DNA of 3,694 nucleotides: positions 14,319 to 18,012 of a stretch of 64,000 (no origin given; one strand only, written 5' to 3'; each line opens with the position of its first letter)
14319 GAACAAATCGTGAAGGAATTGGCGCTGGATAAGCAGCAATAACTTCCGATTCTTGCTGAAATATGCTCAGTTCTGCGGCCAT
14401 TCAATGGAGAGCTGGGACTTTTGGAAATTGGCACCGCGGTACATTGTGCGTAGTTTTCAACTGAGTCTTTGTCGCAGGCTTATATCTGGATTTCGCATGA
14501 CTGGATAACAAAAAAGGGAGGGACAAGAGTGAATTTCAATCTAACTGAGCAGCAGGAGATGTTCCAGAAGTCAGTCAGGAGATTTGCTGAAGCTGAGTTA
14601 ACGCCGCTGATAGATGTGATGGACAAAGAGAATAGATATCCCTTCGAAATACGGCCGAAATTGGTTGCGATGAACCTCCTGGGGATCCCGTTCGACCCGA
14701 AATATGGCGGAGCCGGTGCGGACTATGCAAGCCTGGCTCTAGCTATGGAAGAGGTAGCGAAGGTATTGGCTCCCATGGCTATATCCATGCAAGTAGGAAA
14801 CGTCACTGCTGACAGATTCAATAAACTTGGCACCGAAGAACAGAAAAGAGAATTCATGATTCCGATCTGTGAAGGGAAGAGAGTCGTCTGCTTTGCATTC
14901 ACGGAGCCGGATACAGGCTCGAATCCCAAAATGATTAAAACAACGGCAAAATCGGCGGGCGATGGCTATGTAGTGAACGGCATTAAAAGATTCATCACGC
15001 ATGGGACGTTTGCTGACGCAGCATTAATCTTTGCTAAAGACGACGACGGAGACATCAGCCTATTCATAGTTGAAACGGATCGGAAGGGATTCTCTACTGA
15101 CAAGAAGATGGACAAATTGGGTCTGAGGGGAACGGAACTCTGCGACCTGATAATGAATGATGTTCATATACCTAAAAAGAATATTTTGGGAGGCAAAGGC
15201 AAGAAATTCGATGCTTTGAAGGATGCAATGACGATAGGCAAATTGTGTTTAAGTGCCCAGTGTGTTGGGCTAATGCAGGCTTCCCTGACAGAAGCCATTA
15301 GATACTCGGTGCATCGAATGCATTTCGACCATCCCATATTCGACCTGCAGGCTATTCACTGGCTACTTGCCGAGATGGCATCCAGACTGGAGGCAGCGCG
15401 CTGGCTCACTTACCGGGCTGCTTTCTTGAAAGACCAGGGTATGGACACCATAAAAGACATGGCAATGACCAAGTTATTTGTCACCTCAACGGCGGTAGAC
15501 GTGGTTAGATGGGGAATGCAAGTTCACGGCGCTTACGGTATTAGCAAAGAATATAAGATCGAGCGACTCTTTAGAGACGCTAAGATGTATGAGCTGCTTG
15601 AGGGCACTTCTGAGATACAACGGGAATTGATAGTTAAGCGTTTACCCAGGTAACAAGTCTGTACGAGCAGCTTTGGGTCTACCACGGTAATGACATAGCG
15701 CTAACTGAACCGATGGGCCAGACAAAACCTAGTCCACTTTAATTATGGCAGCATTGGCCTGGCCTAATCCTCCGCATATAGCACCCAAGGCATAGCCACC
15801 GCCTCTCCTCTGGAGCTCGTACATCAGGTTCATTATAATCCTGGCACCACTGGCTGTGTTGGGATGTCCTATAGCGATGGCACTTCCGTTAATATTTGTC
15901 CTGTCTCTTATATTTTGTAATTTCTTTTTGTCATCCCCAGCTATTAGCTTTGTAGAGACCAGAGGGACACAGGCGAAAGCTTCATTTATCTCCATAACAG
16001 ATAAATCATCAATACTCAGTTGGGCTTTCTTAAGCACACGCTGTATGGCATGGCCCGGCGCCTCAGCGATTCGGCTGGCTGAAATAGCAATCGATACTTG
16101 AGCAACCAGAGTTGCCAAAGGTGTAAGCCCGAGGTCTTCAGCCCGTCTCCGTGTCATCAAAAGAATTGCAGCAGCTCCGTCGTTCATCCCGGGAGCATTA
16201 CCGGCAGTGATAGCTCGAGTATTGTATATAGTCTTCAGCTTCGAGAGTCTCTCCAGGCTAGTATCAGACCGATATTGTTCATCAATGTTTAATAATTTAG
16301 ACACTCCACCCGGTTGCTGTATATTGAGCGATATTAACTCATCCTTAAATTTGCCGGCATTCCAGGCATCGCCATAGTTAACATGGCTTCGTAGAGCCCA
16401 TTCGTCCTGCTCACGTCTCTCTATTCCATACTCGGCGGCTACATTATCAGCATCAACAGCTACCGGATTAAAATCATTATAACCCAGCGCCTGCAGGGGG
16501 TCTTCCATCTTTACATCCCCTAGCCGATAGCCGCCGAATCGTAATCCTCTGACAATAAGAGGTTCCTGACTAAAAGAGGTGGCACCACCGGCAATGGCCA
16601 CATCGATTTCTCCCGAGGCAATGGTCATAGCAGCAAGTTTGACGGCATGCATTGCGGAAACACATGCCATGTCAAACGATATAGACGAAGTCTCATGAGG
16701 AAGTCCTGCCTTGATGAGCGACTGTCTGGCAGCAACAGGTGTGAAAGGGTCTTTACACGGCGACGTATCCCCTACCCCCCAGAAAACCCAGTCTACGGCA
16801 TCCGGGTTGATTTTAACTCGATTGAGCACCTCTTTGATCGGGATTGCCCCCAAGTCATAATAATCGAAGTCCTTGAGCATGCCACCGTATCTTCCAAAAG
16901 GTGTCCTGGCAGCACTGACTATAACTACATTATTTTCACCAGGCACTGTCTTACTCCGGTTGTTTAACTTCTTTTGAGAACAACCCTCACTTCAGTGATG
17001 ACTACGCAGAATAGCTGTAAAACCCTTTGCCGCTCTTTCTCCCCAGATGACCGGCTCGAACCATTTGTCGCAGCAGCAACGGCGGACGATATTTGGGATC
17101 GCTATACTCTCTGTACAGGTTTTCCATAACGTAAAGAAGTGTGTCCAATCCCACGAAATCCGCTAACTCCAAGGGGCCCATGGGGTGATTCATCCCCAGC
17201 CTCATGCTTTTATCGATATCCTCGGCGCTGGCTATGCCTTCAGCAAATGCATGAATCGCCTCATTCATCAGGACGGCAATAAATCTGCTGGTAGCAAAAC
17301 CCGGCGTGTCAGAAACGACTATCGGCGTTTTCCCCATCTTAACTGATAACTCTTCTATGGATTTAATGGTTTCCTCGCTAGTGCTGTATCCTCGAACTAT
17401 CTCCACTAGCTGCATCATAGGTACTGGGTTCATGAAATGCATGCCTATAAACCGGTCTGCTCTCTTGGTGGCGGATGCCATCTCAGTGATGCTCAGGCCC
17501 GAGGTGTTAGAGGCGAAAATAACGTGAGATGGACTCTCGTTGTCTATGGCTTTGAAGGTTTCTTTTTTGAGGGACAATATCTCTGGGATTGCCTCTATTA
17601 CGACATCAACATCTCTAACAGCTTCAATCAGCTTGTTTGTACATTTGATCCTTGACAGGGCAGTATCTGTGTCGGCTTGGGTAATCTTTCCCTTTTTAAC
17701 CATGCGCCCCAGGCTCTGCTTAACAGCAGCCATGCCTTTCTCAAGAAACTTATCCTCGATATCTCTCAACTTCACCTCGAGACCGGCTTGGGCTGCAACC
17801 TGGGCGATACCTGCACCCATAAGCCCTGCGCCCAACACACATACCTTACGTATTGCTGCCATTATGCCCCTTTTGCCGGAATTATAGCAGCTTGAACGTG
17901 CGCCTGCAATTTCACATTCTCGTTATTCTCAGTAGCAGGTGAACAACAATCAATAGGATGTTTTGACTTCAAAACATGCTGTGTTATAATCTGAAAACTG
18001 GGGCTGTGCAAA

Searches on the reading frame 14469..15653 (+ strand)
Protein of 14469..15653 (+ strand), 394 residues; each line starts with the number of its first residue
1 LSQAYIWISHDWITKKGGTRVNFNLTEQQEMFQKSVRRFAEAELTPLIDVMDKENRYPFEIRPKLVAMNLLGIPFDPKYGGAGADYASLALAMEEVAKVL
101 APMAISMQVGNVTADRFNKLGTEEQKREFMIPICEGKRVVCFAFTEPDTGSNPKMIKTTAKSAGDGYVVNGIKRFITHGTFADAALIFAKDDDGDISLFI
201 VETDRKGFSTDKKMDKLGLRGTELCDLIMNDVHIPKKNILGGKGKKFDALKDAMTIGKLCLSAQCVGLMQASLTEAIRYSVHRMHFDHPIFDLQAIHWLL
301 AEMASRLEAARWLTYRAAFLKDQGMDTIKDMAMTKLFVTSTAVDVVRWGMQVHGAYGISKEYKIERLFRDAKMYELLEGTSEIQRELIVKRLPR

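Call 13: search_protein_families(library=pfam, proteins=[window:14469-15653:+])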
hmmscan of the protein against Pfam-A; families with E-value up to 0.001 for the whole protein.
window:14469-15653:+ (394 aa): 4 families
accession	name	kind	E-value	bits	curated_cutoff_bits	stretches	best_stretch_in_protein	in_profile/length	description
PF00441.29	Acyl-CoA_dh_1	-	3e-39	135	22.4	1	248-392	5-149/150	Acyl-CoA dehydrogenase, C-terminal domain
PF02771.21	Acyl-CoA_dh_N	-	1.7e-28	99.7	22.9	1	26-137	1-113/113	Acyl-CoA dehydrogenase, N-terminal domain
PF02770.24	Acyl-CoA_dh_M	-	3e-24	85.5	33.3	1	141-232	1-97/97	Acyl-CoA dehydrogenase, middle domain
PF08028.16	Acyl-CoA_dh_2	-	2.8e-18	66.9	22.7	1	259-375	1-127/134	Acyl-CoA dehydrogenase, C-terminal domain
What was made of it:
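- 14469..15653 (+): Short-chain acyl-CoA dehydrogenase / enoyl-CoA reductase. The ACAD domains are found in call 13.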

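Call 91: search_protein_families(library=ncbifam, proteins=[window:14469-15653:+], max_evalue=1e-40)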
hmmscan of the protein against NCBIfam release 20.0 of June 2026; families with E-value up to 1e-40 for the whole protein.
window:14469-15653:+ (394 aa): 10 families
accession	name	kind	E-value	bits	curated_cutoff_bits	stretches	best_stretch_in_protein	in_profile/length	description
NF042972.1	AcrlCoAredClosAcrC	equivalog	2e-103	346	640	1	22-390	2-374/378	acryloyl-CoA reductase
NF043006.1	CyhCrbnylCoADH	equivalog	3.9e-69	233.5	650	1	26-390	5-373/380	cyclohexane-1-carbonyl-CoA dehydrogenase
NF058590.1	AcCoDHFadEBacil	equivalog_domain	6.5e-68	229.7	600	1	24-391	20-409/586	acyl-CoA dehydrogenase FadE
NF045552.1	GlutCoADH_Des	equivalog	1.1e-65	222.4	470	1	22-388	2-375/387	glutaryl-CoA dehydrogenase Acd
NF042439.1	SulpropCoADesulf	equivalog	3.4e-63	213.7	600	1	34-391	2-369/379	3-sulfinopropanoyl-CoA desulfinase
NF053553.1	prodigi_MBC_PigA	equivalog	1.3e-62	212.1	500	1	22-392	2-379/381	prodigiosin MBC biosynthesis dehydrogenase PigA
NF008997.0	PRK12341.1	equivalog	9.5e-60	202.6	537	1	22-383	2-367/382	acyl-CoA dehydrogenase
NF045652.1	ProlPCPDhRedW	equivalog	9.5e-57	192.5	650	1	29-391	4-372/376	L-prolyl-[peptidyl-carrier protein] dehydrogenase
NF002885.1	PRK03354.1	equivalog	7.7e-49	166.7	540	1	22-384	2-365/378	crotonobetainyl-CoA dehydrogenase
TIGR03207.1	cyc_hxne_CoA_dh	equivalog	3.7e-44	151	575.35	1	26-390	2-369/372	cyclohexanecarboxyl-CoA dehydrogenase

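Call 92: search_solved_structures(query=window:14469-15653:+, max_evalue=1e-60)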
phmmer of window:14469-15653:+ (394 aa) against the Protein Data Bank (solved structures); distinct sequences matched with E-value up to 1e-60: 18.
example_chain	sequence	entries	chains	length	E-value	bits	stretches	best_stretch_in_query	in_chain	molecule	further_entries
5lnx_A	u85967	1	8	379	1.6e-79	270.9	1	24-391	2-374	Acyl-CoA dehydrogenase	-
6fah_C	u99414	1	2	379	6.4e-77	262.3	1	26-388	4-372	Caffeyl-CoA reductase-Etf complex subunit CarC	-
5ol2_C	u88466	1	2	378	1.9e-76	260.8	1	28-391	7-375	Acyl-CoA dehydrogenase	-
2vig_A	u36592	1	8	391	1.4e-75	257.9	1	24-392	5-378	SHORT-CHAIN SPECIFIC ACYL-COA DEHYDROGENASE,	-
7y0a_A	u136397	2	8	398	1.7e-75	257.6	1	24-392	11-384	Short-chain specific acyl-CoA dehydrogenase, mitochondrial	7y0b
8sgs_A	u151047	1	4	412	1.9e-75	257.5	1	24-392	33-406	Short-chain specific acyl-CoA dehydrogenase, mitochondrial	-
1jqi_A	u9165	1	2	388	2.2e-73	250.7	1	24-392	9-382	short chain acyl-CoA dehydrogenase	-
4l1f_A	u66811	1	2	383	5.1e-73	249.5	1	22-388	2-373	Acyl-CoA dehydrogenase domain protein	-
9w60_A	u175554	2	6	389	7.8e-72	245.6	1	22-388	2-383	Butyryl CoA dehydrogenase apo protein | Butyryl CoA Dehydrogenase with FAD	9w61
1buc_A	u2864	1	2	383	1.1e-70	241.8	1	22-385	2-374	BUTYRYL-COA DEHYDROGENASE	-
4o5m_A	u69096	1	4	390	2e-69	237.7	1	20-392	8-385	Isovaleryl-CoA dehydrogenase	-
4kto_A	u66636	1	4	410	6.9e-67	229.3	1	21-391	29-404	isovaleryl-CoA dehydrogenase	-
4m9a_A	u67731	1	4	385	2.8e-66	227.3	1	25-391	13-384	Acyl-CoA dehydrogenase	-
2dvl_A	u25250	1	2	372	3.2e-64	220.5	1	24-392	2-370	Acyl-CoA dehydrogenase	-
4n5f_A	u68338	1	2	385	4e-64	220.2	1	25-391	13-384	Putative acyl-CoA dehydrogenase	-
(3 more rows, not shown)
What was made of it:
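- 14469..15653 (+): The best PDB matches are short-chain and butyryl-CoA dehydrogenases and CarC (calls 91, 92).
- The neighbouring ACAD, HBD and thiolase are short-chain types (calls 13, 91, 92). Short-chain ACAD, crotonase, HBD and thiolase genes could take butyryl- or valeryl-CoA onward (calls 13, 91, 92).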

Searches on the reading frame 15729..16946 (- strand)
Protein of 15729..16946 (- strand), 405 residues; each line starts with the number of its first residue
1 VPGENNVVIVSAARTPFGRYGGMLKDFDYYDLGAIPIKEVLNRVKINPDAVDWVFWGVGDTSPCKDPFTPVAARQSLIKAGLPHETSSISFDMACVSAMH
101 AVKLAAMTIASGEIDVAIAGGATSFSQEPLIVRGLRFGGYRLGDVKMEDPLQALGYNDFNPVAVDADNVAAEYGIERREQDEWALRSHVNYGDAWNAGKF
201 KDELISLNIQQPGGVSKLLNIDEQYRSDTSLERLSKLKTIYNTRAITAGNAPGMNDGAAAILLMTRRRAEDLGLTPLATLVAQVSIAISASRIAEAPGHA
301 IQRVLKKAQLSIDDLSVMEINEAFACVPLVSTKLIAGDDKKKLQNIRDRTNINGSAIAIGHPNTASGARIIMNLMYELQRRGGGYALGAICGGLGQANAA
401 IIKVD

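Call 13: search_protein_families(library=pfam, proteins=[window:15729-16946:-])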
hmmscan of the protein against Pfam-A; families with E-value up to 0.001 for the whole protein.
window:15729-16946:- (405 aa): 3 families
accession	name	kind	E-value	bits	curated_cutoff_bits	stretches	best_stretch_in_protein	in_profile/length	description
PF00108.29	Thiolase_N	-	1.5e-62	211.8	26.4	1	7-266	1-259/260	Thiolase, N-terminal domain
PF02803.24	Thiolase_C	-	3.4e-32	111.1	27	1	274-403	1-122/123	Thiolase, C-terminal domain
PF00109.32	ketoacyl-synt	-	6.9e-06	26.3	20.8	1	88-125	167-204/252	Beta-ketoacyl synthase, N-terminal domain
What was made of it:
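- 15729..16946 (-): Acetoacetyl-CoA-type thiolase. Thiolase_N and Thiolase_C (call 13).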

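Call 91: search_protein_families(library=ncbifam, proteins=[window:15729-16946:-], max_evalue=1e-40)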
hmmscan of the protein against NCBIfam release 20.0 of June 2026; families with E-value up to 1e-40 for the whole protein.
window:15729-16946:- (405 aa): 30 families (the best 25 are shown)
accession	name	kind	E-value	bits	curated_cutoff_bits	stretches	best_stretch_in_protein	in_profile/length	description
NF006086.0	PRK08235.1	equivalog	1.5e-109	366.7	526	1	6-404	3-392/393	acetyl-CoA C-acetyltransferase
TIGR01930.1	AcCoA-C-Actrans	subfamily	2e-109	366.1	240.55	1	9-403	1-385/385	acetyl-CoA C-acyltransferase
NF004853.0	PRK06205.1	subfamily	6.6e-91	305.3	551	1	5-403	2-401/404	acetyl-CoA C-acetyltransferase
NF006552.0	PRK09051.1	subfamily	2.2e-87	293.9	565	1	5-402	4-392/395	beta-ketothiolase BktB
NF042999.1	bketothiol_BktB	equivalog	2.8e-83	280.4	725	1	5-402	3-391/394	beta-ketothiolase BktB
NF006551.0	PRK09050.1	subfamily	7.5e-83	278.8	605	1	6-402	3-398/401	3-oxoadipyl-CoA thiolase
TIGR02430.1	pcaF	equivalog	1.3e-81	274.8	597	1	6-402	2-397/400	3-oxoadipyl-CoA thiolase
NF004206.0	PRK05656.1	subfamily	5.7e-78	262.7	688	1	5-402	2-390/392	acetyl-CoA C-acetyltransferase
NF042967.1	AcCoAtase_PhaA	equivalog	4.6e-75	253.2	740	1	6-402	3-393/396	acetyl-CoA acetyltransferase PhaA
NF006001.0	PRK08131.1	equivalog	9.7e-71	238.8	622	1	9-402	6-397/401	3-oxoadipyl-CoA thiolase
NF005077.0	PRK06504.1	subfamily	2.9e-70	237.4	590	1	7-403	4-388/390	acetyl-CoA C-acetyltransferase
NF005889.0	PRK07850.1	equivalog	1.1e-69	235.4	515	1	6-403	3-385/387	steroid 3-ketoacyl-CoA thiolase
NF005865.0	PRK07801.1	equivalog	5.5e-69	233.2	591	1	6-403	3-380/382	acetyl-CoA C-acetyltransferase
NF006516.0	PRK08963.1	equivalog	8.5e-69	232.4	560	1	166-401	188-432/436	acetyl-CoA C-acyltransferase FadI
NF005033.0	PRK06445.1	equivalog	2.8e-66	224.3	511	1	5-402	3-392/395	acetyl-CoA C-acetyltransferase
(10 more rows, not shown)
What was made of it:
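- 15729..16946 (-): TIGR01930 scores 366 bits against a cut-off of 240 (call 91).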

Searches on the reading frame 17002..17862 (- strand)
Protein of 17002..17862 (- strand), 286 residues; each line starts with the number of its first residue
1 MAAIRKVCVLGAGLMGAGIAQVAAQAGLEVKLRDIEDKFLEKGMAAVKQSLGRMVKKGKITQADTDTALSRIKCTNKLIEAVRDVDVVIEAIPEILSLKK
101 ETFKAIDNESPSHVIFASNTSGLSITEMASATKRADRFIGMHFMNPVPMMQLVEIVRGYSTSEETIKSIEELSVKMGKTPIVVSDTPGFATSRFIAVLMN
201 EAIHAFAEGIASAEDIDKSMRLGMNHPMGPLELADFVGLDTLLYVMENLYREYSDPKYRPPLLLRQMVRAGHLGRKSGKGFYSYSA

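Call 13: search_protein_families(library=pfam, proteins=[window:17002-17862:-])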
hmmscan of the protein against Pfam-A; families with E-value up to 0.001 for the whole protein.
window:17002-17862:- (286 aa): 4 families
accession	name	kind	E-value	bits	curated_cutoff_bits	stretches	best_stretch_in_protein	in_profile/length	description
PF02737.24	3HCDH_N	-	4.5e-66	222.6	22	1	6-185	1-179/180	3-hydroxyacyl-CoA dehydrogenase, NAD binding domain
PF00725.27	3HCDH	-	4.9e-37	126.8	22.1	1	188-284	1-97/97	3-hydroxyacyl-CoA dehydrogenase, C-terminal domain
PF01210.29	NAD_Gly3P_dh_N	-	5e-05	23.8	23.1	1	6-127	1-110/158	NAD-dependent glycerol-3-phosphate dehydrogenase N-terminus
PF01262.27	AlaDh_PNT_C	-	0.00039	20.3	23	1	6-92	30-100/214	Alanine dehydrogenase/PNT, C-terminal domain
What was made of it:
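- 17002..17862 (-): 3-hydroxybutyryl-CoA dehydrogenase. 3HCDH_N and 3HCDH (call 13).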

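Call 91: search_protein_families(library=ncbifam, proteins=[window:17002-17862:-], max_evalue=1e-40)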
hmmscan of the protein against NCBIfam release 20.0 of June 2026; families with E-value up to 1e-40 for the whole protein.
window:17002-17862:- (286 aa): 17 families
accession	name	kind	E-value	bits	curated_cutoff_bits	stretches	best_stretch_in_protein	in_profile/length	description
NF004474.0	PRK05808.1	subfamily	1.1e-119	398.9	408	1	3-285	2-283/283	3-hydroxybutyryl-CoA dehydrogenase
NF006722.0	PRK09260.1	equivalog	1.4e-102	342.8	429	1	4-285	2-282/289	3-hydroxyacyl-CoA dehydrogenase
NF005715.0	PRK07530.1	equivalog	4.5e-98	328.2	420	1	2-285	2-284/292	3-hydroxybutyryl-CoA dehydrogenase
NF006124.0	PRK08268.1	subfamily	1.1e-94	318.3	508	1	3-285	6-288/507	3-hydroxyacyl-CoA dehydrogenase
NF005875.0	PRK07819.1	subfamily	7.8e-90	301.2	319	1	2-284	3-286/287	3-hydroxybutyryl-CoA dehydrogenase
NF004699.0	PRK06035.1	equivalog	1.3e-85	287.1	500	1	4-278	3-279/294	3-hydroxyacyl-CoA dehydrogenase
TIGR02279.1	PaaC-3OHAcCoADH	equivalog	9.7e-75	252.3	669.4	1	2-193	3-193/503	3-hydroxyacyl-CoA dehydrogenase PaaH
NF008363.0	PRK11154.1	equivalog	1.5e-73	248.1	869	1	3-285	308-587/708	fatty acid oxidation complex subunit alpha FadJ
NF008727.0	PRK11730.1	equivalog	1.3e-72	245.2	870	1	3-285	312-593/717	fatty acid oxidation complex subunit alpha FadB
NF006143.0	PRK08293.1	equivalog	1.9e-65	221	312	1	3-285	3-288/291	3-hydroxyacyl-CoA dehydrogenase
TIGR02441.1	fa_ox_alpha_mit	equivalog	2.7e-65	220.8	964.65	1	4-285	335-614/737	fatty acid oxidation complex subunit alpha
TIGR02440.1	FadJ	equivalog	4.7e-65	220.2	968.45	1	2-285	302-582/699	fatty acid oxidation complex subunit alpha FadJ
NF006125.0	PRK08269.1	equivalog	1.5e-64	218.1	427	1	3-285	4-297/334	3-hydroxybutyryl-CoA dehydrogenase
TIGR02437.1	FadB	equivalog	2.4e-59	201.4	933.55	1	5-285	314-593/714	fatty acid oxidation complex subunit alpha FadB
NF042925.1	FHMPC_DH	equivalog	1.1e-53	182.5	500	1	6-285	2-281/304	5-formyl-3-hydroxy-2-methylpyridine 4-carboxylate 5-dehydrogenase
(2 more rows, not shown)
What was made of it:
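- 17002..17862 (-): PRK05808 scores 399 bits against a cut-off of 408 (call 91).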
